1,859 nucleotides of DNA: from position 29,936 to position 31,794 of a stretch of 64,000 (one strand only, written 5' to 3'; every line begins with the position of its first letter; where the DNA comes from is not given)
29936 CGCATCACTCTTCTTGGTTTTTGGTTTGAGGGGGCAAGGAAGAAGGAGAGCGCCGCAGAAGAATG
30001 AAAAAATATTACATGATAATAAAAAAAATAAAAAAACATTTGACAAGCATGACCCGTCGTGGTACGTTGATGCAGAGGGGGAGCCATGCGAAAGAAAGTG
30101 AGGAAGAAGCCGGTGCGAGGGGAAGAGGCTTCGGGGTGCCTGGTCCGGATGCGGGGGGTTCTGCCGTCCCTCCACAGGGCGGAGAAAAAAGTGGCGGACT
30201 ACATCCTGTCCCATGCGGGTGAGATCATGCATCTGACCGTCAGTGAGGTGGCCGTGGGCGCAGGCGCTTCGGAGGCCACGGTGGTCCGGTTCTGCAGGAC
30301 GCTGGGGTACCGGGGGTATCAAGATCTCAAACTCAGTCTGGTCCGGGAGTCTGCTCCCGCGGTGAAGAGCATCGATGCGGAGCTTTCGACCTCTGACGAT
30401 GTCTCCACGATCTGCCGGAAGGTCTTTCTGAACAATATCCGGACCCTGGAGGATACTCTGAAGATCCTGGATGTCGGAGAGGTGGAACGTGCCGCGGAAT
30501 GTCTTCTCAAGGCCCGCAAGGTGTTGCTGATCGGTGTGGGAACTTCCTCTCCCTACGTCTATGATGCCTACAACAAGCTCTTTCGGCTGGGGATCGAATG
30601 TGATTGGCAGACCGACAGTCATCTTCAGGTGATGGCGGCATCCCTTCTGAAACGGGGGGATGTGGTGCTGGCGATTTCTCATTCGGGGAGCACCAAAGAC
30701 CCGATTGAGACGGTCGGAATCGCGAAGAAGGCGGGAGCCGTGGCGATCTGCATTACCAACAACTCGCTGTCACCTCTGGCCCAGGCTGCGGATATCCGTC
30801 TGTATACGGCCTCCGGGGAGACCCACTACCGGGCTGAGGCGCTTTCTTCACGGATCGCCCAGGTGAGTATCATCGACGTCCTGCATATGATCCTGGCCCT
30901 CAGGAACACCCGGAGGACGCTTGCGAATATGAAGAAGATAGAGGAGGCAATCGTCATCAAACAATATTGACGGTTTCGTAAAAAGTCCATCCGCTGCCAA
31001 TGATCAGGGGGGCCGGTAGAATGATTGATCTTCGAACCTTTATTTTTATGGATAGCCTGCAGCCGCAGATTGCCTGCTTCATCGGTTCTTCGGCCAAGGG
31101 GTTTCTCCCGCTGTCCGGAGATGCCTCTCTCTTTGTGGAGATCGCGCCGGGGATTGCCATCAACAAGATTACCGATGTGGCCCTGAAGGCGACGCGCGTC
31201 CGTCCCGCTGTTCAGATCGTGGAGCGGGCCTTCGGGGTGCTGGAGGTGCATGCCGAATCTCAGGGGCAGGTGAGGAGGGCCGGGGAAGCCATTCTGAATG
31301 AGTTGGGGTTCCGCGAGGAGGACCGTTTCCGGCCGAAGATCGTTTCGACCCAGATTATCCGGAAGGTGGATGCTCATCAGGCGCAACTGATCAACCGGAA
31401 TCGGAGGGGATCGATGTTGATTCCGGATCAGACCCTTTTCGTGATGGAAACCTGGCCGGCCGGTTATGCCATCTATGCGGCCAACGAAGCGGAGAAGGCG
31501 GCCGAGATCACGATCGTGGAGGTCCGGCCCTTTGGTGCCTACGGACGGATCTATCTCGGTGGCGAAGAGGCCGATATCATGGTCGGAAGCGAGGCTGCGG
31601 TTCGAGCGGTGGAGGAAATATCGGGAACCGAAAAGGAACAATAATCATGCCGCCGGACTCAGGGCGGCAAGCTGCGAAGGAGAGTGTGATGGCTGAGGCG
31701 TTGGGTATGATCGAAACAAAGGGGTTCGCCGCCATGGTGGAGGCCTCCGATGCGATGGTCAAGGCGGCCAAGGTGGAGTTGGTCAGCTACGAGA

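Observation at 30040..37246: Compact aldolase/aldehyde-dehydrogenase bacterial microcompartment locus in a sulfate-reducer-like genome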

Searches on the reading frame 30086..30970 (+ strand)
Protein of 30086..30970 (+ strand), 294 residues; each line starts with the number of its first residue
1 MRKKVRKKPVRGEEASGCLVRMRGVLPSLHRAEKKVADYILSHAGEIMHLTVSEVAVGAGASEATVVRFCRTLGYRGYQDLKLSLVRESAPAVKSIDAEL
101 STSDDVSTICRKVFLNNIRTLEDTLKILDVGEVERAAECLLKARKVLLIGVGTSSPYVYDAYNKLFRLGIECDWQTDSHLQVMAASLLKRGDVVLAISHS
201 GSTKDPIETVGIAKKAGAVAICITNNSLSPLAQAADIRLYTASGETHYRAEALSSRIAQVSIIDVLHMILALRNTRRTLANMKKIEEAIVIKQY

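Call 3: search_protein_families(library=pfam, proteins=[window:30086-30970:+], max_evalue=0.01)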
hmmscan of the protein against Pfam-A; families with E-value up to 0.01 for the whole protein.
window:30086-30970:+ (294 aa): 3 families
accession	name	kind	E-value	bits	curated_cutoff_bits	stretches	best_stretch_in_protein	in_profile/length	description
PF01418.23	HTH_6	-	8.1e-21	74.2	28.3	1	26-90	11-75/77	Helix-turn-helix domain, rpiR family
PF01380.27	SIS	-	1.1e-18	67.7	25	1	140-266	2-128/131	SIS domain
PF13580.11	SIS_2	-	2.7e-06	27.9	27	1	181-224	94-137/138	SIS domain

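Call 4: search_protein_families(library=ncbifam, proteins=[window:30086-30970:+], max_evalue=0.001)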
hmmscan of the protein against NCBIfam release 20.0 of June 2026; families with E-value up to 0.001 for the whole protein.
window:30086-30970:+ (294 aa): 23 families
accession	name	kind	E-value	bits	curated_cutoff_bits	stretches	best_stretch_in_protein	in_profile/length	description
NF008458.0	PRK11337.1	equivalog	2.1e-65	220.6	378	1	16-290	14-288/293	MurR/RpiR family transcriptional regulator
NF040776.2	AlsR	equivalog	4.2e-62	209.6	400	1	21-288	7-274/279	transcriptional repressor AlsR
NF008451.0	PRK11302.1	subfamily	5.7e-54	183.5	296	1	21-289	6-273/286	transcriptional regulator HexR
NF010701.0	PRK14101.1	equivalog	8.4e-47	159.7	920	1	12-276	337-600/638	bifunctional transcriptional regulator/glucokinase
NF008590.0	PRK11557.1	equivalog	2.9e-44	151.6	355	1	18-286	3-275/282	MurR/RpiR family transcriptional regulator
NF012026.0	PRK15482.1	equivalog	3.4e-39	135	408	1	22-284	7-276/285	HTH-type transcriptional regulator MurR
TIGR03127.2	RuMP_HxlB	equivalog_domain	3.7e-11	43.2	160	1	120-247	7-129/178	6-phospho-3-hexuloisomerase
TIGR01135.1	glmS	equivalog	4.9e-11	41.8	418.05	1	134-287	283-434/607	glutamine--fructose-6-phosphate transaminase (isomerizing)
NF001484.0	PRK00331.1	subfamily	6.3e-11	41.4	381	1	119-285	263-427/601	isomerizing glutamine--fructose-6-phosphate transaminase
NF046059.1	NagB_SO3506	equivalog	9.6e-11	41.6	430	1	142-288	37-181/330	glucosamine-6-phosphate deaminase NagB-II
NF041755.1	RuMP_HxlAB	equivalog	1.9e-08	33.7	500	1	118-246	221-344/391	bifunctional 3-hexulose-6-phosphate synthase/6-phospho-3-hexuloisomerase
NF003915.0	PRK05441.1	subfamily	6.5e-07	28.7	168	1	183-244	124-185/300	N-acetylmuramic acid 6-phosphate etherase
NF009222.0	PRK12570.1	subfamily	9.5e-07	27.9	255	1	183-245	131-193/307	N-acetylmuramic acid 6-phosphate etherase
NF002805.0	PRK02947.1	subfamily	1.2e-06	27.9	135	1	181-229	98-146/247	sugar isomerase domain-containing protein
NF008141.0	PRK10892.1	equivalog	1.3e-06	27.9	505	1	145-241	51-147/328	arabinose-5-phosphate isomerase KdsD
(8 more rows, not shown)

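Call 36: list_cluster_members(proteins=[P0001, P0121, window:30086-30970:+, window:35235-35798:+])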
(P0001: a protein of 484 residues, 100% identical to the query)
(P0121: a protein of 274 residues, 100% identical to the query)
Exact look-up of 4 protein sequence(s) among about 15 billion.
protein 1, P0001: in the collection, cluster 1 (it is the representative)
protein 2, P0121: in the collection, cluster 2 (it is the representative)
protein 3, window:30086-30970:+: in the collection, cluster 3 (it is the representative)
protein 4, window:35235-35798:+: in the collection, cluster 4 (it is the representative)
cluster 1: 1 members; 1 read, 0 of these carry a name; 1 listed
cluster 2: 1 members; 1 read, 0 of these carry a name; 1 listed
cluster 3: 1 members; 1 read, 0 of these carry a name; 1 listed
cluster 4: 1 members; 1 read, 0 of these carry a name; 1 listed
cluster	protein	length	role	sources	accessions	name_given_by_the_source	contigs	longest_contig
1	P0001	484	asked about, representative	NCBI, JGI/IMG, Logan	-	-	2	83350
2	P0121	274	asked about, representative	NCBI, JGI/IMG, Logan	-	-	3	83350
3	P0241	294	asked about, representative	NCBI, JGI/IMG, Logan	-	-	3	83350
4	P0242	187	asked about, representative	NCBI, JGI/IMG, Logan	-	-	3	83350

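Call 46: find_homologous_proteins(query=window:30086-30970:+, max_evalue=1e-20)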
Query window:30086-30970:+ (294 aa): 622 proteins with E <= 1e-20 among 8000 candidates; the best 120 are listed.
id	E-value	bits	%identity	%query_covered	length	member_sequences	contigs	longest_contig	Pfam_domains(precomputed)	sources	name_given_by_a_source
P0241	1.5e-183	626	100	100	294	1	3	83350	PF01380.28,PF01418.24,PF13580.12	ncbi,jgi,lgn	-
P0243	6.4e-108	378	61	99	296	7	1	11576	PF01380.28,PF01418.24,PF13580.12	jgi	-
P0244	2.3e-107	377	61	99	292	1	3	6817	PF01380.28,PF01418.24,PF13580.12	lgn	-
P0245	1.5e-105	371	61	99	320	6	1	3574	PF01380.28,PF01418.24,PF13580.12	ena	-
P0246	7.9e-105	368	59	95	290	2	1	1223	PF01380.28,PF01418.24,PF13580.12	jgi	-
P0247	5.8e-101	356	58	98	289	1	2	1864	PF01380.28,PF01418.24,PF13580.12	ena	-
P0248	6.5e-101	356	58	95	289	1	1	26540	PF01380.28,PF01418.24,PF13580.12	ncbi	-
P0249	1.5e-100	354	58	95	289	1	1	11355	PF01380.28,PF01418.24,PF13580.12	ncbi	-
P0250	2.0e-100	354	58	95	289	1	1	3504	PF01380.28,PF01418.24,PF13580.12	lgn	-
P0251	2.7e-99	350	59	95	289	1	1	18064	PF01380.28,PF01418.24,PF13580.12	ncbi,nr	ncbi:MAG: MurR/RpiR family transcriptional regulator [Nitrospinae bacterium]|nr:MurR/RpiR family tra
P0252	5.7e-98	346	58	96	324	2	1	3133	PF01380.28,PF01418.24,PF13580.12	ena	-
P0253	2.4e-95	337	56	97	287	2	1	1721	PF01380.28,PF01418.24,PF13580.12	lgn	-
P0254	3.8e-95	337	59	91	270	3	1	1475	PF01380.28,PF01418.24,PF13580.12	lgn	-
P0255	4.2e-95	336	57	94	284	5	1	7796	PF01380.28,PF01418.24,PF13580.12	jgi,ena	-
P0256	2.2e-94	334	57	96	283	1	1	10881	PF01380.28,PF01418.24,PF13580.12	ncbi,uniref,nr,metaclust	ncbi:MAG: hypothetical protein A2161_03165 [Candidatus Schekmanbacteria bacterium RBG_13_48_7]|unire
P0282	1.1e-87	312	53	95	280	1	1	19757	PF01380.28,PF01418.24,PF13580.12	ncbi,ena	-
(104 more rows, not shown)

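Call 47: find_encoding_contigs(protein=P0282, flank=10000, max_places=1)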
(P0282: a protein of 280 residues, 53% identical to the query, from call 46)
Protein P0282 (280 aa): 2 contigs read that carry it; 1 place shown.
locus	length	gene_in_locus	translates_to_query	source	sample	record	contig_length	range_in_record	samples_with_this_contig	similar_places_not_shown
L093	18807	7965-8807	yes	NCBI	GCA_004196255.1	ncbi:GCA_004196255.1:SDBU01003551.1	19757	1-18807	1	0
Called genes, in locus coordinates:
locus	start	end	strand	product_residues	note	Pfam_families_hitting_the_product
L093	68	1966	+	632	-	PF19529:DUF6057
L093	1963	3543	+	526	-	PF26550:Tricorn_2nd (weak), PF26549:Tricorn_N (faint), PF07676:PD40 (weak)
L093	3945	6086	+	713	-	PF05448:AXE1, PF00326:Peptidase_S9 (weak)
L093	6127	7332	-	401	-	PF01966:HD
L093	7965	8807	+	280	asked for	PF01418:HTH_6, PF01380:SIS, PF13580:SIS_2 (weak)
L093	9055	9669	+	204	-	PF27545:CsoS1D_N, PF00936:BMC (faint)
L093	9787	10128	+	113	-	PF00936:BMC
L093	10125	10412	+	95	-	PF03319:EutN_CcmL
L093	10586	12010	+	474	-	PF00171:Aldedh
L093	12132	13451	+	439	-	PF01512:Complex1_51K, PF10531:SLBB (weak), PF13534:Fer4_17, PF13375:RnfC_N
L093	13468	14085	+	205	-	PF00936:BMC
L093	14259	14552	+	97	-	PF03319:EutN_CcmL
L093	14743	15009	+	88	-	PF03319:EutN_CcmL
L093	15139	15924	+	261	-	PF00596:Aldolase_II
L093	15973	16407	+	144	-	PF04246:RseC_MucC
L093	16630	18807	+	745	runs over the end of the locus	PF18939:DUF5686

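Call 48: find_encoding_contigs(protein=P0243, flank=10000, max_places=1)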
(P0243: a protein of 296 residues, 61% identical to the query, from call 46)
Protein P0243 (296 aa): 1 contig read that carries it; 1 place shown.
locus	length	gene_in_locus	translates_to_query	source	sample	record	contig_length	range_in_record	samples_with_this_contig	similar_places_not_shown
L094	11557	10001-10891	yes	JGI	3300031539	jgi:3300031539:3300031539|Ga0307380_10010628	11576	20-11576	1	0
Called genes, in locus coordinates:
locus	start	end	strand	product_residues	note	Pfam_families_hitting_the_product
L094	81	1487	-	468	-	PF00089:Trypsin, PF13365:Trypsin_2, PF00595:PDZ (weak), PF13180:PDZ_2, PF17820:PDZ_6 (weak), PF00595:PDZ, PF13180:PDZ_2, PF17820:PDZ_6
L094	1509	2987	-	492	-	PF00089:Trypsin, PF13365:Trypsin_2, PF00595:PDZ, PF13180:PDZ_2, PF17820:PDZ_6, PF00595:PDZ, PF13180:PDZ_2, PF17820:PDZ_6, +3 more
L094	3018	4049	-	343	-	PF03888:MucB_RseB, PF17131:TP_0789-like, PF14285:DUF4367 (weak)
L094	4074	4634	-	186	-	PF13490:zf-HC2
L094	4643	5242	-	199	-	PF04542:Sigma70_r2, PF08281:Sigma70_r4_2, PF04545:Sigma70_r4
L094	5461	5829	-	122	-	PF07238:PilZ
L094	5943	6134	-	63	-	-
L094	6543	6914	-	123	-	PF06262:Zincin_1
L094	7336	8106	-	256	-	-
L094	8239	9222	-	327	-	PF02421:FeoB_N, PF01926:MMR_HSR1, PF02824:TGS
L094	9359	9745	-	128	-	-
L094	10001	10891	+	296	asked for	PF01418:HTH_6, PF01380:SIS, PF13580:SIS_2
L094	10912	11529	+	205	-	PF27545:CsoS1D_N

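Call 51: find_related_loci(query=A1, collection=metagenome_contigs, flank=10000)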
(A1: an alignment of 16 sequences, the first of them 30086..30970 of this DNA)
Query A1 (294 aa) in metagenome_contigs; peptide patterns used: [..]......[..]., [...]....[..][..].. (x = any residue, [..] = any of these).
377 stretches matched a pattern; 257 encode a relative of the query (tblastn E <= 1e-3); the best 80 are kept; 80 distinct loci.
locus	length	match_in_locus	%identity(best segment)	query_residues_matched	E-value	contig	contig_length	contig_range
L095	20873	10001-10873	60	4-294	2e-116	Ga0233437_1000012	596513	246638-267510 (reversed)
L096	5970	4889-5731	57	14-294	2e-106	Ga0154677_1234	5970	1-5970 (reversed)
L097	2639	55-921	57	5-294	2e-109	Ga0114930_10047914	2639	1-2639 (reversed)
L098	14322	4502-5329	57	19-294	8e-105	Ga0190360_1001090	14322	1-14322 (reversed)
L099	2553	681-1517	56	16-294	1e-106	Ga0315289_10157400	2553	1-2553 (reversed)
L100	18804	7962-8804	53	14-294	7e-99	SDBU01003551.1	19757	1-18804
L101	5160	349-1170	56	21-294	5e-98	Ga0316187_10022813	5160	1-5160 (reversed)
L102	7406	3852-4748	51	1-294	2e-96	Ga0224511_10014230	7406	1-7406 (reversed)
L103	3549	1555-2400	54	17-294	2e-96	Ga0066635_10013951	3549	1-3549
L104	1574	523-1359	54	16-294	1e-101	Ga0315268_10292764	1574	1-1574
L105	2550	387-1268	53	8-294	2e-97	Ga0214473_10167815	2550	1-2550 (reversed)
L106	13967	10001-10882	50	1-294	8e-93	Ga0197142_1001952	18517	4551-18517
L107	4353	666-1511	51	13-294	6e-93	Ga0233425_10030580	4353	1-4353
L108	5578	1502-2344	55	14-294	4e-92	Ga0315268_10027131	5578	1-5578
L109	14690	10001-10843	54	14-294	1e-91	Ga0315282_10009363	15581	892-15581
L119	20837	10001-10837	54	16-294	2e-96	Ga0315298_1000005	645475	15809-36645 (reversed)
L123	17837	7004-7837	51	17-294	1e-85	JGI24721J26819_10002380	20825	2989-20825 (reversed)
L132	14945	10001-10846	51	13-294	6e-82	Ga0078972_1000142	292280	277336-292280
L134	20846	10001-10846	51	13-294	1e-77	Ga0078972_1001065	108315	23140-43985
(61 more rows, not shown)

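Call 54: search_protein_families(library=pfam, proteins=[L119:8204-9805:+, L132:8393-9847:+, L134:8327-9808:+, L134:11686-12780:+, L123:8636-9715:+, L119:11712-12725:-, L119:10978-11625:+, L123:4619-6481:+, L134:12869-14008:-, L093:15973-16407:+], max_evalue=0.001)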
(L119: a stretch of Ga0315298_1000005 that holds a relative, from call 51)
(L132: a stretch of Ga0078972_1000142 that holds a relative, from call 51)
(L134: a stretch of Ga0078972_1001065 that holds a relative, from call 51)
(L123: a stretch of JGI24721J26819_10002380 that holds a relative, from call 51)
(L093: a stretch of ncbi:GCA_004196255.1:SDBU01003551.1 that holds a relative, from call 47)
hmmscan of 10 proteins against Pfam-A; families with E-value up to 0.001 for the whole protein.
L119:8204-9805:+ (533 aa): 4 families
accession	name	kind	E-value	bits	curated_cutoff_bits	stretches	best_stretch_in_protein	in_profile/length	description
PF01743.26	PolyA_pol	-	7.5e-18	65.5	23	1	80-196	1-126/126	Poly A polymerase head domain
PF12627.12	PolyA_pol_RNAbd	-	1.6e-11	44.2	22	1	221-281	1-61/64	Probable RNA and SrmB- binding site of polymerase A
PF01966.28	HD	-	2.2e-11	44.5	22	1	297-444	2-115/116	HD domain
PF13735.12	tRNA_NucTran2_2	-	8e-07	29.6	27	1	470-522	93-145/149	tRNA nucleotidyltransferase domain 2 putative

L132:8393-9847:+ (484 aa): 4 families
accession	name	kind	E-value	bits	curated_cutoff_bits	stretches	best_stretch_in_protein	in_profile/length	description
PF01743.26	PolyA_pol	-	5.7e-18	65.9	23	1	36-152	1-126/126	Poly A polymerase head domain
PF12627.12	PolyA_pol_RNAbd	-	3.8e-12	46.2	22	1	177-237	1-61/64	Probable RNA and SrmB- binding site of polymerase A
PF01966.28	HD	-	5.7e-12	46.4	22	1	253-360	2-90/116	HD domain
PF13735.12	tRNA_NucTran2_2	-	5.3e-06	26.9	27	1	425-477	92-145/149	tRNA nucleotidyltransferase domain 2 putative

L134:8327-9808:+ (493 aa): 4 families
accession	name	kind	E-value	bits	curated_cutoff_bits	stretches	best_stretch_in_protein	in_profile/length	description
PF01743.26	PolyA_pol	-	1.3e-16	61.6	23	1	45-161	1-126/126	Poly A polymerase head domain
PF12627.12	PolyA_pol_RNAbd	-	5.8e-16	58.4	22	1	186-247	1-62/64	Probable RNA and SrmB- binding site of polymerase A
PF01966.28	HD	-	7.2e-10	39.6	22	1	261-370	1-90/116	HD domain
PF13735.12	tRNA_NucTran2_2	-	0.00052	20.4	27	0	447-486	105-145/149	tRNA nucleotidyltransferase domain 2 putative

L134:11686-12780:+ (364 aa): 1 family
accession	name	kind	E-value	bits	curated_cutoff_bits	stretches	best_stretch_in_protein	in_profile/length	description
PF13524.12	Glyco_trans_1_2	-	1.5e-26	93.5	25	1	197-348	2-143/144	Glycosyl transferase-like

L123:8636-9715:+ (359 aa): 2 families
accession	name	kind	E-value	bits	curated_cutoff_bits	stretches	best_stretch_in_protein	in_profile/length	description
PF13524.12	Glyco_trans_1_2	-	7.4e-26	91.3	25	1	197-348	2-143/144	Glycosyl transferase-like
PF13692.12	Glyco_trans_1_4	-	6.5e-06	26.9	27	1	188-319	5-142/142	Glycosyl transferases group 1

L119:11712-12725:- (337 aa): 8 families
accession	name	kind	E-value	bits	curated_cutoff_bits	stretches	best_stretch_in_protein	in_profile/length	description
PF13637.12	Ank_4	-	4.2e-64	211.5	22.7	7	189-239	1-50/50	Ankyrin repeats (many copies)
PF00023.36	Ank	-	8.6e-63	205.2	21.1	6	84-115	2-33/33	Ankyrin repeat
PF12796.13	Ank_2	-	6.3e-61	203.4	27.3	3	223-311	1-86/90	Ankyrin repeats (3 copies)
PF13857.12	Ank_5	-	4.6e-41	138.8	27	5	71-122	2-53/56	Ankyrin repeats (many copies)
PF13606.12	Ank_3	-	9e-41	133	22.3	3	252-280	2-30/30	Ankyrin repeat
PF24521.3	Ank_KRIT1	-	2.5e-21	76.4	80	3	49-141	16-108/149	KRIT1 ankyrin-repeats domain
PF23745.1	ANK_LRRK2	-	5.2e-08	33.3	27.5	0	189-274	35-115/130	LRRK2 ANK repeat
PF18571.6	VWA_3_C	-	1.2e-05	25.6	25.8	0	259-271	3-15/47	von Willebrand factor type A C-terminal domain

L119:10978-11625:+ (215 aa): 1 family
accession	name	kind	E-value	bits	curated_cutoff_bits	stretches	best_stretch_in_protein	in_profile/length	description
PF00596.27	Aldolase_II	-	5.2e-46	157.3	22.2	1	9-182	1-181/183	Class II Aldolase and Adducin N-terminal domain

L123:4619-6481:+ (620 aa): 3 families
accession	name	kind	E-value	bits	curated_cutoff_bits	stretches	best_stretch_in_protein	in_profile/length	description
PF04055.27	Radical_SAM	-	5.7e-20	72.6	29.5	1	192-341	3-157/166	Radical SAM superfamily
PF02310.24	B12-binding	-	2.8e-16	59.9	32.1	1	31-131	12-120/121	B12 binding domain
PF19864.5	Radical_SAM_N2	-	0.0009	19.2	29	0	92-136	82-126/151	Radical SAM proteins, N-terminal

L134:12869-14008:- (379 aa): 1 family
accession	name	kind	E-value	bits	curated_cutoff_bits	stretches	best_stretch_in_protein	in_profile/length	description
PF01075.23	Glyco_transf_9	-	2.1e-29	103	22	1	102-331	2-229/247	Glycosyltransferase family 9 (heptosyltransferase)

L093:15973-16407:+ (144 aa): 1 family
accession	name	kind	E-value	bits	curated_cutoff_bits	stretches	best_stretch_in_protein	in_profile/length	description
PF04246.17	RseC_MucC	-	6.7e-21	75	24.4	1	10-137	1-123/130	Positive regulator of sigma(E), RseC/MucC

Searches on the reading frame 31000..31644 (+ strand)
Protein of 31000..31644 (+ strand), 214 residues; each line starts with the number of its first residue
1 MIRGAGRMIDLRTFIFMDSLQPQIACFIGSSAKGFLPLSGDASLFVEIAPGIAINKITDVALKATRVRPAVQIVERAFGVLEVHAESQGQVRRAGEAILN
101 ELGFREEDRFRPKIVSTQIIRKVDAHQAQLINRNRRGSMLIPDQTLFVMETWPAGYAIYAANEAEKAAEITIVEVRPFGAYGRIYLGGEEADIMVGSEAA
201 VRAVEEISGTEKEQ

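Call 3: search_protein_families(library=pfam, proteins=[window:31000-31644:+], max_evalue=0.01)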
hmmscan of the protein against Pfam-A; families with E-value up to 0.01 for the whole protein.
window:31000-31644:+ (214 aa): 1 family
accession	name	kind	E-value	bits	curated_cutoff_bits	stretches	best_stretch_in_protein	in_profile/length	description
PF00936.24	BMC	-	1.8e-06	28.3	24.5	1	148-206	4-62/75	BMC domain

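Call 4: search_protein_families(library=ncbifam, proteins=[window:31000-31644:+], max_evalue=0.001)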
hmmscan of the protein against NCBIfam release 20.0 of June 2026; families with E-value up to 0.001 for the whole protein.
window:31000-31644:+ (214 aa): 1 family
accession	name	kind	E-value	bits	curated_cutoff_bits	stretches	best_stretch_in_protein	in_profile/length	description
NF053796.1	beta_CO2some_P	equivalog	9.1e-91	303.2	340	1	9-213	3-207/213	beta-carboxysome protein CcmP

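Call 14: search_solved_structures(query=window:31000-31644:+, max_evalue=0.00001)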
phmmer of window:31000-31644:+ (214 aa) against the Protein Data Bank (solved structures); distinct sequences matched with E-value up to 0.00001: 9.
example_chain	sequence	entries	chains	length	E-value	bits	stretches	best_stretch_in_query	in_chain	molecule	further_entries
5v74_A8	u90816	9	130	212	2.7e-79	268.5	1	9-213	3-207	Microcompartments protein | Microcompartments protein HO-5816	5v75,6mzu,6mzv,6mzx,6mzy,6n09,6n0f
6n07_A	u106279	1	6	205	9e-79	266.8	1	9-210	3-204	Microcompartments protein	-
4ht5_A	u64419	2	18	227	6.2e-77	260.8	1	9-211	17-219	CO2 concentrating mechanism protein P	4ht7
5lsr_A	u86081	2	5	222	7.6e-77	260.5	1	9-211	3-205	CcmP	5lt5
5v76_A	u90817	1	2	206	8e-69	234.3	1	10-211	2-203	Microcompartments protein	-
7dhq_A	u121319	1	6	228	1.3e-61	210.8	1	8-205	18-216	Microcompartments protein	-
3f56_A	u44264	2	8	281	1e-57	198.1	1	8-208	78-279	CsoS1D | Carboxysome shell protein CsoS1D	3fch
5l39_A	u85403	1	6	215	2.4e-53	183.8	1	8-210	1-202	RMM microcompartment shell protein MSM0275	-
5suh_A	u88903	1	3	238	4.8e-47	163.3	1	10-211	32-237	MSM0271 protein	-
